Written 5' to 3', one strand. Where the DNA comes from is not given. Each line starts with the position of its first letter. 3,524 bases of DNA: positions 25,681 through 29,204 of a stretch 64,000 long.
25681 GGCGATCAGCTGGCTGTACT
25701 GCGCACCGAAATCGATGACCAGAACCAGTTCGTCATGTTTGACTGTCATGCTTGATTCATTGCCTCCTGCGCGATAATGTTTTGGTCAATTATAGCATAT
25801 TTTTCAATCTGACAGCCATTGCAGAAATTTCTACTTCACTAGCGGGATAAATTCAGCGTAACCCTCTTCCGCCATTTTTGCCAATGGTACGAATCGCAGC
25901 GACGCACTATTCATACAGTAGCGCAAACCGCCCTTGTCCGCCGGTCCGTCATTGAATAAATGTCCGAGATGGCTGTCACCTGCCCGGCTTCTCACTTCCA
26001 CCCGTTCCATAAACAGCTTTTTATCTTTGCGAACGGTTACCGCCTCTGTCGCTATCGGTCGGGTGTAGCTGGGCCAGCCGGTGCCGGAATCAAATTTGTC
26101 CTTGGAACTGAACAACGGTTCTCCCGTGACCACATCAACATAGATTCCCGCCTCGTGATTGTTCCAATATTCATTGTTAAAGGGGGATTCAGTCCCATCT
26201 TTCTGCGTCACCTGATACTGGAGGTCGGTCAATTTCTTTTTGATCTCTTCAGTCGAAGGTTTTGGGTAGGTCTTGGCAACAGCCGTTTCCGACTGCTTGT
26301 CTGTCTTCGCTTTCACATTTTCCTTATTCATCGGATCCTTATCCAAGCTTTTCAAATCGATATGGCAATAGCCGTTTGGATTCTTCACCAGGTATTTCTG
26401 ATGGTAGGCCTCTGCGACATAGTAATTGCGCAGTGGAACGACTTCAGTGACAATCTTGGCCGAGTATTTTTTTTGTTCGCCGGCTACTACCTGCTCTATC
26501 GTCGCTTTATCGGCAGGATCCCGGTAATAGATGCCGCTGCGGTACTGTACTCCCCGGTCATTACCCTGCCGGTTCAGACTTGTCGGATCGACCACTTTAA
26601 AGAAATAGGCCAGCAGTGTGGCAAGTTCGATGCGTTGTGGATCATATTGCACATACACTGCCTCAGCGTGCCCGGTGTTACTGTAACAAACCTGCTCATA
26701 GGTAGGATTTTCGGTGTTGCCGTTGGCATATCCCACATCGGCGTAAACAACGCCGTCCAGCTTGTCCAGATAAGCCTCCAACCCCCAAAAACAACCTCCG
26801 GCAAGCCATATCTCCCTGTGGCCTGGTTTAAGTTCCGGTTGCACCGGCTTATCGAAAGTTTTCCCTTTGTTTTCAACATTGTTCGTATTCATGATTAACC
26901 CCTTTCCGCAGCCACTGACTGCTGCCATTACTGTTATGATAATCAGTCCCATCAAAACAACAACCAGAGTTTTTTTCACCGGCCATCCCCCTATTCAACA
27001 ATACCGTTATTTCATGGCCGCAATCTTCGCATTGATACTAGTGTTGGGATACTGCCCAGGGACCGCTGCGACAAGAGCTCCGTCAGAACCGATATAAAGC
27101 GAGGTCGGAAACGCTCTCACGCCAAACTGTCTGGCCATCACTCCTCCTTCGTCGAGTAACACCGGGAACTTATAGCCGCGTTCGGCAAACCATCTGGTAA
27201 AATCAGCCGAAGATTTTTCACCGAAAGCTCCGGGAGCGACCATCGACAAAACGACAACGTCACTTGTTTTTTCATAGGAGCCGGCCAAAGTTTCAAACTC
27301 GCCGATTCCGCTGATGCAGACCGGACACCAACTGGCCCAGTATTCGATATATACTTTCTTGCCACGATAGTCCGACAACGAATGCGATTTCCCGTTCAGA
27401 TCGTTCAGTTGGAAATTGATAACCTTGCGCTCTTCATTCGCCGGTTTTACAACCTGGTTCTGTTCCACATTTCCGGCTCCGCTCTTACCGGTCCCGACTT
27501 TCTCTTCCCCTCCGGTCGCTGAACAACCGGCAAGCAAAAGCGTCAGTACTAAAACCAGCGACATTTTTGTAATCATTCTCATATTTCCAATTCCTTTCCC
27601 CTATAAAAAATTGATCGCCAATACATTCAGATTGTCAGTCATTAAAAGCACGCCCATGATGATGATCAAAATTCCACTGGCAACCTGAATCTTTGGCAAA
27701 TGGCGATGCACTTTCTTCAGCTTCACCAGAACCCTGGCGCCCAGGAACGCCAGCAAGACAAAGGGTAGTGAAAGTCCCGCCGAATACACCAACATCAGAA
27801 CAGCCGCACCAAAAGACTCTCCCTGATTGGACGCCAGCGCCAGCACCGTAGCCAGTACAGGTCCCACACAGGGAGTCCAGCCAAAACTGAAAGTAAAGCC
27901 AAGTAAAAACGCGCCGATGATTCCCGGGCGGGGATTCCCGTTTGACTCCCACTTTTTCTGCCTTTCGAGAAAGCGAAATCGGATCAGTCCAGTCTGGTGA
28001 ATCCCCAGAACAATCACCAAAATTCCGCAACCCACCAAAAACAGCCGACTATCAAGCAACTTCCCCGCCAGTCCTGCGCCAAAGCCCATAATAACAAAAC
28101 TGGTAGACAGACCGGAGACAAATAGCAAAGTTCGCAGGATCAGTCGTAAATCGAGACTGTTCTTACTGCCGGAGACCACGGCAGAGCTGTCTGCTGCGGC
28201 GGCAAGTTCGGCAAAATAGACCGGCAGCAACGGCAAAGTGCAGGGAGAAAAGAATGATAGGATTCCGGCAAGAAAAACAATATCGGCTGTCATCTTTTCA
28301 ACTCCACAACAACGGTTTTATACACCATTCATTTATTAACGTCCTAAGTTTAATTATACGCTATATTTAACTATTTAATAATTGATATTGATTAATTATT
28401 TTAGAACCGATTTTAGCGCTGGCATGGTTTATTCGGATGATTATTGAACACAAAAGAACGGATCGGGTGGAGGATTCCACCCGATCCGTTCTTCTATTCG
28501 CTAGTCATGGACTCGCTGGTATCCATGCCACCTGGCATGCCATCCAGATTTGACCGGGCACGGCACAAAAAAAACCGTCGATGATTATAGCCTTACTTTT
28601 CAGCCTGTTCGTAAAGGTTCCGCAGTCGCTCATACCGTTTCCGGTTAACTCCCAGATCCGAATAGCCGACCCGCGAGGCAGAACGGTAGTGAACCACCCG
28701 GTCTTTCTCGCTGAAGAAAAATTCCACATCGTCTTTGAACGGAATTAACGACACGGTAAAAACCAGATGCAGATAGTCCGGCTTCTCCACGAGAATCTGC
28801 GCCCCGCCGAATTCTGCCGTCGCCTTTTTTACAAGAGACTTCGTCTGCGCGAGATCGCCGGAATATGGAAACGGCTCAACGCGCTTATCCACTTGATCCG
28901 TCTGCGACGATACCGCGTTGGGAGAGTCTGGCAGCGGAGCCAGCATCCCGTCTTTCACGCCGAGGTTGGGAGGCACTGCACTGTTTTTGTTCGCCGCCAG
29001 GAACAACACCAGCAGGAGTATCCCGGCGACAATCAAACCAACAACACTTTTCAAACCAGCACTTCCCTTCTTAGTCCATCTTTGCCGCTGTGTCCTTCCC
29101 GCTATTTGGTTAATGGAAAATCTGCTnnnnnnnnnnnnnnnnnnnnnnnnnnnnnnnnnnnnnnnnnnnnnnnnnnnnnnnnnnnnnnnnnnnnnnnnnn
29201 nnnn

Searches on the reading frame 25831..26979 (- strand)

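Call 3: search_protein_families(library=pfam, proteins=[window:25831-26979:-], max_evalue=0.01)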
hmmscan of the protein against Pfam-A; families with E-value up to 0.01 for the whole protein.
window:25831-26979:- (382 aa): 2 families
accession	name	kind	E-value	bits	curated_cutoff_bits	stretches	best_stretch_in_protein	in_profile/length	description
PF01625.27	PMSR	-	9.4e-63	211.5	23.7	1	57-206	2-153/153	Peptide methionine sulfoxide reductase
PF01641.26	SelR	-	3e-48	163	24.9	1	250-365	1-116/116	SelR domain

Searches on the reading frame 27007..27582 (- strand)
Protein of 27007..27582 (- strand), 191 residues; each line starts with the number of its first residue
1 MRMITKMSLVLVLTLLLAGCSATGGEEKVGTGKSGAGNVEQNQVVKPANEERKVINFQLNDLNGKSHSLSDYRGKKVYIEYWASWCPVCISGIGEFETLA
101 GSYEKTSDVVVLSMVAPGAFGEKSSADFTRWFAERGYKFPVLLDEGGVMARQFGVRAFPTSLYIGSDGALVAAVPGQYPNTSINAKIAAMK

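Call 3: search_protein_families(library=pfam, proteins=[window:27007-27582:-], max_evalue=0.01)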
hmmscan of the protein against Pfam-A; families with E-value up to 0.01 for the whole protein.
window:27007-27582:- (191 aa): 5 families
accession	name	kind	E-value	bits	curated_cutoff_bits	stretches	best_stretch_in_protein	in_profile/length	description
PF00578.27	AhpC-TSA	-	2.8e-17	63.2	26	1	52-171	3-122/124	AhpC/TSA family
PF08534.16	Redoxin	-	1.6e-16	60.9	26.6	1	53-177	5-135/148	Redoxin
PF00085.26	Thioredoxin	-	9.7e-07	29.2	23.5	1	75-112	19-54/103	Thioredoxin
PF13098.12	Thioredoxin_2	-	0.00048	20.9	27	1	74-185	5-102/104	Thioredoxin-like domain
PF00255.25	GSHPx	-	0.0097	15.9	27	0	56-113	3-58/108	Glutathione peroxidase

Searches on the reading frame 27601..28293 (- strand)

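Call 3: search_protein_families(library=pfam, proteins=[window:27601-28293:-], max_evalue=0.01)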
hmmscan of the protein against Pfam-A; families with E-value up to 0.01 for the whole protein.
window:27601-28293:- (230 aa): 2 families
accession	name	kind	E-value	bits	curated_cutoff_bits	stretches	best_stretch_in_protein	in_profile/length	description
PF02683.22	DsbD_TM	-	1.6e-17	64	27.1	1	5-219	7-216/219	Cytochrome C biogenesis protein transmembrane domain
PF13386.12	DsbD_2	-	3.7e-09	37.2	24.9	1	53-215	33-198/199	Cytochrome C biogenesis protein transmembrane region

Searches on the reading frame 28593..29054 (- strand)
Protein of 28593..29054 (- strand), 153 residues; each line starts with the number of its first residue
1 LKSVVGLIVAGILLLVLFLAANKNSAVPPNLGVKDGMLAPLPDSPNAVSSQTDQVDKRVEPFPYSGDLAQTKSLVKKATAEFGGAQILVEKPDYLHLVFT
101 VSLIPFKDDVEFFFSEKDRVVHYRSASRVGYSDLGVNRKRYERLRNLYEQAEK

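Call 3: search_protein_families(library=pfam, proteins=[window:28593-29054:-], max_evalue=0.01)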
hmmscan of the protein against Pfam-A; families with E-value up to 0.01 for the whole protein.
window:28593-29054:- (153 aa): 1 family
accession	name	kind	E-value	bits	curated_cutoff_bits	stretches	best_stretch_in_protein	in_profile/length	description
PF07386.16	DUF1499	-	2.3e-30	105.8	22.6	1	38-146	2-112/114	Protein of unknown function (DUF1499)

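Call 64: search_protein_families(library=ncbifam, proteins=[window:28593-29054:-], max_evalue=0.001)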
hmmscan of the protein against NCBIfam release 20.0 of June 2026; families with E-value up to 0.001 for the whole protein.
window:28593-29054:- (153 aa): 0 families
